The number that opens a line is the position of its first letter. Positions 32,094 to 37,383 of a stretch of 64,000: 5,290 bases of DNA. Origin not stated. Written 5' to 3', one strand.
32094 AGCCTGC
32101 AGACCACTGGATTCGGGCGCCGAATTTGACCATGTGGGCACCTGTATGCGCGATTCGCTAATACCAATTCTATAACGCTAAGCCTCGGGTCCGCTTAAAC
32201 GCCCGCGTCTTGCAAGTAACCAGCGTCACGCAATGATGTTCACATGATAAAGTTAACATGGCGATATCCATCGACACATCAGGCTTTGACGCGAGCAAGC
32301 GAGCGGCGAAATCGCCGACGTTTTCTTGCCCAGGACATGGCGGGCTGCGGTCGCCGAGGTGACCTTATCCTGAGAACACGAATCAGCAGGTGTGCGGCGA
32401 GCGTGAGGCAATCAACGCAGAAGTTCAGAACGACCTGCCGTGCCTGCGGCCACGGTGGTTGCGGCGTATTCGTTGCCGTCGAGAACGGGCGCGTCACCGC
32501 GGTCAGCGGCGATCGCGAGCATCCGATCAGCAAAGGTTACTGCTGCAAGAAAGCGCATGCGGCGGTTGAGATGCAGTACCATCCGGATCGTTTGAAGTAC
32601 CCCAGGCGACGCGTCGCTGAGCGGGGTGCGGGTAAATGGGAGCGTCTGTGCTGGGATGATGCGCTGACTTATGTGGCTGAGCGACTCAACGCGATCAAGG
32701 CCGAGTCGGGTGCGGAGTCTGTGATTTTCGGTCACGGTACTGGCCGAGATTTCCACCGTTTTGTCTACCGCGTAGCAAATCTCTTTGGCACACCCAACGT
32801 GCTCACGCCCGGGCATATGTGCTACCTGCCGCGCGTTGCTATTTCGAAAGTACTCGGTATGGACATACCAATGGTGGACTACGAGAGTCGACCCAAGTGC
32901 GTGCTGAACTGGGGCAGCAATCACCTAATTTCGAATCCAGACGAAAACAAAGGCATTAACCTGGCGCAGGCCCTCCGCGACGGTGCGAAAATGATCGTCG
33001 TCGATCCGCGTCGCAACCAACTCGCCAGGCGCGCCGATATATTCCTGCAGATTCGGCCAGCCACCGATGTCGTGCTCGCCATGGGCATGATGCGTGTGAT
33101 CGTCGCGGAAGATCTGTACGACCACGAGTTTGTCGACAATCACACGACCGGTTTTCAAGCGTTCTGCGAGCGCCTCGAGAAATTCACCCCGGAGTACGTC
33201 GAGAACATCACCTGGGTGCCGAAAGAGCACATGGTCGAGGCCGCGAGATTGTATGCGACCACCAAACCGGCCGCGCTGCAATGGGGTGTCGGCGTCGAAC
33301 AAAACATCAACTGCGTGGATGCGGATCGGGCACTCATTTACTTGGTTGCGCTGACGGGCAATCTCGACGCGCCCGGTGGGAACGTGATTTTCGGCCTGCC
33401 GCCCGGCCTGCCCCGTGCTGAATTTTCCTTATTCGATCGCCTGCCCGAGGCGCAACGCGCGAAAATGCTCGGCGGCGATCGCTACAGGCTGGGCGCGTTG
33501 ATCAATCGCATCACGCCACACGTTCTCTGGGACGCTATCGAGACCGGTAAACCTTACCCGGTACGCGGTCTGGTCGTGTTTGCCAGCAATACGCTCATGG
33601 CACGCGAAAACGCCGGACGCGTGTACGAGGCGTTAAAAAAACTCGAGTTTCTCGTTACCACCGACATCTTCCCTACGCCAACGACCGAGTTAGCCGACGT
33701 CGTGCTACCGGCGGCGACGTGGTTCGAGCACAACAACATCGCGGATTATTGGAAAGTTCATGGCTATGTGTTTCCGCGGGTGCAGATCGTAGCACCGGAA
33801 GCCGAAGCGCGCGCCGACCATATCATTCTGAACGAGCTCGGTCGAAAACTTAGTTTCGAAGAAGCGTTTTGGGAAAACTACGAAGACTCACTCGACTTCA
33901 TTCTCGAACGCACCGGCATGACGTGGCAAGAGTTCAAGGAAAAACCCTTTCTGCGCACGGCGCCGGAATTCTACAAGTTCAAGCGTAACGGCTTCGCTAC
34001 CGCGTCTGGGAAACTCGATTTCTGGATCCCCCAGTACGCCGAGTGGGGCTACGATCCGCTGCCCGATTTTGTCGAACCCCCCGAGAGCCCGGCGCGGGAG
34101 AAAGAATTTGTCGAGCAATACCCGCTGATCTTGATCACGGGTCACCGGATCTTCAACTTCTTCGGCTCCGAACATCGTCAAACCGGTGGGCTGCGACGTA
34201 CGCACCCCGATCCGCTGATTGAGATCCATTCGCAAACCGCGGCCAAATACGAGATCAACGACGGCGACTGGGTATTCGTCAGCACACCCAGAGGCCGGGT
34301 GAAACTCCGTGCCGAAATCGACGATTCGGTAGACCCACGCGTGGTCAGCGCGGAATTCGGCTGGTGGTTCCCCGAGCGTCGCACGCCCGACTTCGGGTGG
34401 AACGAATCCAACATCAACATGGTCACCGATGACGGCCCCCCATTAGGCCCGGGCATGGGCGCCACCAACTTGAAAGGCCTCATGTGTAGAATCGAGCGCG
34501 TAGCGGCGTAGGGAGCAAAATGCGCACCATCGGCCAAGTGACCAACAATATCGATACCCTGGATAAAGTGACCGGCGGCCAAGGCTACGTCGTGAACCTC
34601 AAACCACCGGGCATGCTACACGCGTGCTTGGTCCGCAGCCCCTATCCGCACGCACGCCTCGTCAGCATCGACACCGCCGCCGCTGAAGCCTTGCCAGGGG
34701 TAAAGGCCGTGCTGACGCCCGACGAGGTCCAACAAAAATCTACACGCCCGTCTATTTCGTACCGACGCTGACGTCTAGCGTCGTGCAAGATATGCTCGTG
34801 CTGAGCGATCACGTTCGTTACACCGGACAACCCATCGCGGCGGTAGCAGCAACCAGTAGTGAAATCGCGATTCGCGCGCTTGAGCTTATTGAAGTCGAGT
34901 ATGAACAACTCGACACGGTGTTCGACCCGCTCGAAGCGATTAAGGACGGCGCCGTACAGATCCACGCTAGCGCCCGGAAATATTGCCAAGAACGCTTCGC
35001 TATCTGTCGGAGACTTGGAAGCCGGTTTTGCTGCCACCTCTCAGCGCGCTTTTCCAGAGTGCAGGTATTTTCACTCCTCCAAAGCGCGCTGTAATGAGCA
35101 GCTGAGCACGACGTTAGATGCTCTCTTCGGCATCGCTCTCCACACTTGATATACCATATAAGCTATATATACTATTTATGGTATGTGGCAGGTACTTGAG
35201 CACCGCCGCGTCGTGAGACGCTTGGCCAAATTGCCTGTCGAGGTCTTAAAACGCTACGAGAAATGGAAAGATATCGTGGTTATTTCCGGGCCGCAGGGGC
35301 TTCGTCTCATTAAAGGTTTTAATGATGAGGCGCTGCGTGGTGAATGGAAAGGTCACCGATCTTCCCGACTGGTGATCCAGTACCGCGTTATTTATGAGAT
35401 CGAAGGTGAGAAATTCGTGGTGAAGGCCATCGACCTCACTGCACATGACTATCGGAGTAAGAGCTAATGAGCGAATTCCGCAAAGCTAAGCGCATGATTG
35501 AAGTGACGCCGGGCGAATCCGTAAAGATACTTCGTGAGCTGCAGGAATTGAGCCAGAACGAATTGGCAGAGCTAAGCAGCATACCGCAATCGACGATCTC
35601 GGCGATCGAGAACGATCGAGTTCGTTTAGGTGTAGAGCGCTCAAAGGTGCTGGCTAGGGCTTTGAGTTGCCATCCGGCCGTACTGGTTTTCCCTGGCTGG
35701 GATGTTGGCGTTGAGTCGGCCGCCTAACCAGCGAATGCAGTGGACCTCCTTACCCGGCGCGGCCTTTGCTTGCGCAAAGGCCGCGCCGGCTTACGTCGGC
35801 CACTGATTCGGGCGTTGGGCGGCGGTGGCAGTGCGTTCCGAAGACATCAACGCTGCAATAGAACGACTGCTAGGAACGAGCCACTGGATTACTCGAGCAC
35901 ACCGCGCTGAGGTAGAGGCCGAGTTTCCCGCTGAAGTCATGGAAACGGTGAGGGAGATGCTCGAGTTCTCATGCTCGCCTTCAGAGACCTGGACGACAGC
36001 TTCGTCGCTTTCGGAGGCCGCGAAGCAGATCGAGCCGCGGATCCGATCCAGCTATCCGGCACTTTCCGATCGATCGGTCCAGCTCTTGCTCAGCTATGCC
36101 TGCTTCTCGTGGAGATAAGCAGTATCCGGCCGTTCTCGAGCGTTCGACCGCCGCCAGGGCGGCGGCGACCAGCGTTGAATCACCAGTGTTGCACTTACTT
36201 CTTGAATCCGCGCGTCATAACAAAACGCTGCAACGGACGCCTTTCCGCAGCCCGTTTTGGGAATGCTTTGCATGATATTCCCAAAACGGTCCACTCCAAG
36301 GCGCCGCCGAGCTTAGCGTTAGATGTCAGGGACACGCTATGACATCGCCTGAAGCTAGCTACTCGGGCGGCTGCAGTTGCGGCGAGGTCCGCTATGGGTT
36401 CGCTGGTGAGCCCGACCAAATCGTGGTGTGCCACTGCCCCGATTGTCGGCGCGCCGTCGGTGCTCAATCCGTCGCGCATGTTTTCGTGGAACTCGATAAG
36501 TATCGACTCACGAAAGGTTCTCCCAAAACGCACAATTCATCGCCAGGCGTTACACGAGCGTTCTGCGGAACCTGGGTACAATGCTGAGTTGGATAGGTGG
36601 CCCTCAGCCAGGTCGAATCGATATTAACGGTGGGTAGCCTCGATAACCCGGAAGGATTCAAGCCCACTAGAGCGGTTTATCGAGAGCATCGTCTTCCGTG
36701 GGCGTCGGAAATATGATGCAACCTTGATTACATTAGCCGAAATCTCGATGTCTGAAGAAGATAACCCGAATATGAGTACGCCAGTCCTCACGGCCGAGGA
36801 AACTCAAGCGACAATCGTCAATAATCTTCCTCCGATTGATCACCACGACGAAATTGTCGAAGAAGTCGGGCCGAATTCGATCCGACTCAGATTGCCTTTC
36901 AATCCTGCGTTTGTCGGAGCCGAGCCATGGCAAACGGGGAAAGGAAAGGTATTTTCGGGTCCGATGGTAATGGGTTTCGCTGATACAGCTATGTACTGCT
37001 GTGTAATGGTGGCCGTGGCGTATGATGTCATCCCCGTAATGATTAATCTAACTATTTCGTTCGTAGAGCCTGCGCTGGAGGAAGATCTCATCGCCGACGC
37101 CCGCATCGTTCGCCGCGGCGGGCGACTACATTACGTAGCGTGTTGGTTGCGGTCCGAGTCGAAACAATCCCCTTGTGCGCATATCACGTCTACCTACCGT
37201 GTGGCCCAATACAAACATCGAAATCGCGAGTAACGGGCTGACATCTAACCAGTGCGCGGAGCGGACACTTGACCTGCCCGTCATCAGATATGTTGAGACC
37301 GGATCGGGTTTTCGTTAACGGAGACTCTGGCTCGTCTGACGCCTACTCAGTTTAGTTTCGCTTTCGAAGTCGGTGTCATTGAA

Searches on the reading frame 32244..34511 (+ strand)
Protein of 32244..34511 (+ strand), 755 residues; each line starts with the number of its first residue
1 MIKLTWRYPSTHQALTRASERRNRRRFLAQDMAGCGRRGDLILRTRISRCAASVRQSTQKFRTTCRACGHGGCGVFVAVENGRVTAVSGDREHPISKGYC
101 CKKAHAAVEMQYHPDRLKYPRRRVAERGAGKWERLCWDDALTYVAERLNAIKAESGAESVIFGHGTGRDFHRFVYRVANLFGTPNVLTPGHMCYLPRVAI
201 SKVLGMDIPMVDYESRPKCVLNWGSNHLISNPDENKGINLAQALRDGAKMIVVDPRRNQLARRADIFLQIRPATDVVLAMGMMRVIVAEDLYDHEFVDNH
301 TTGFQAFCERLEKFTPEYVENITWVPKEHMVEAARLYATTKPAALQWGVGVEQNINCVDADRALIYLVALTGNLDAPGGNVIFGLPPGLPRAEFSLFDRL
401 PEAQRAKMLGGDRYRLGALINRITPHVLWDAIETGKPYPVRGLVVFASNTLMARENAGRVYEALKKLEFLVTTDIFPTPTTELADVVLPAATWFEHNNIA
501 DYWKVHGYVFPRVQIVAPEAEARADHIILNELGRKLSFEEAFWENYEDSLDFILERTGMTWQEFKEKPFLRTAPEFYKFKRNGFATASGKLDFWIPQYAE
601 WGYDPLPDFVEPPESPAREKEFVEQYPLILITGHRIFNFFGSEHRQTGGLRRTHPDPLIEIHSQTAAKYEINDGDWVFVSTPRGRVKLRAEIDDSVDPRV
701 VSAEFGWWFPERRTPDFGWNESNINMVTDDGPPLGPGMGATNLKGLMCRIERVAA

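Call 20: search_protein_families(library=pfam, proteins=[window:32244-34511:+])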
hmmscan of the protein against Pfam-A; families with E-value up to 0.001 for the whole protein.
window:32244-34511:+ (755 aa): 3 families
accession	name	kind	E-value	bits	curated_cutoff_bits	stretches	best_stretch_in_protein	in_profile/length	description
PF00384.28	Molybdopterin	-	1.8e-37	129.6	24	1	116-534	1-352/353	Molybdopterin oxidoreductase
PF01568.27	Molydop_binding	-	9e-22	77.6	26.8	1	628-731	1-96/110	Molydopterin dinucleotide binding domain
PF04879.21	Molybdop_Fe4S4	-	1.5e-09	38.1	22.7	1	59-113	2-55/55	Molybdopterin oxidoreductase Fe4S4 domain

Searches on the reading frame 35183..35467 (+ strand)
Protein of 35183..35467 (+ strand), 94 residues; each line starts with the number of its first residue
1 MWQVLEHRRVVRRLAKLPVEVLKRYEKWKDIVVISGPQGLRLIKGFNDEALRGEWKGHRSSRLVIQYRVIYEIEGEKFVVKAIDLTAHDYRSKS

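Call 53: search_protein_families(library=pfam, proteins=[window:35183-35467:+], max_evalue=0.01)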
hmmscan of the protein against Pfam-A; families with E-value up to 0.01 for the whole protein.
window:35183-35467:+ (94 aa): 1 family
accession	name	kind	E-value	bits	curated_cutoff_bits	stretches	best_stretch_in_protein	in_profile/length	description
PF24307.1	DUF7486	-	0.0014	18.6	27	1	14-83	51-119/154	Family of unknown function (DUF7486)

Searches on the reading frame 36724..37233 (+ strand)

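Call 20: search_protein_families(library=pfam, proteins=[window:36724-37233:+])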
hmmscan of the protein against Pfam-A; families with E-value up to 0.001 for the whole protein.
window:36724-37233:+ (169 aa): 2 families
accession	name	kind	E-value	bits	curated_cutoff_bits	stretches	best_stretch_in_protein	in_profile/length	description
PF03061.28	4HBT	-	2.8e-08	34.4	20.6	1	76-149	3-77/79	Thioesterase superfamily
PF13622.12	4HBT_3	-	7.8e-05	23.3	24.3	1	67-157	3-81/83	Acyl-CoA thioesterase N-terminal domain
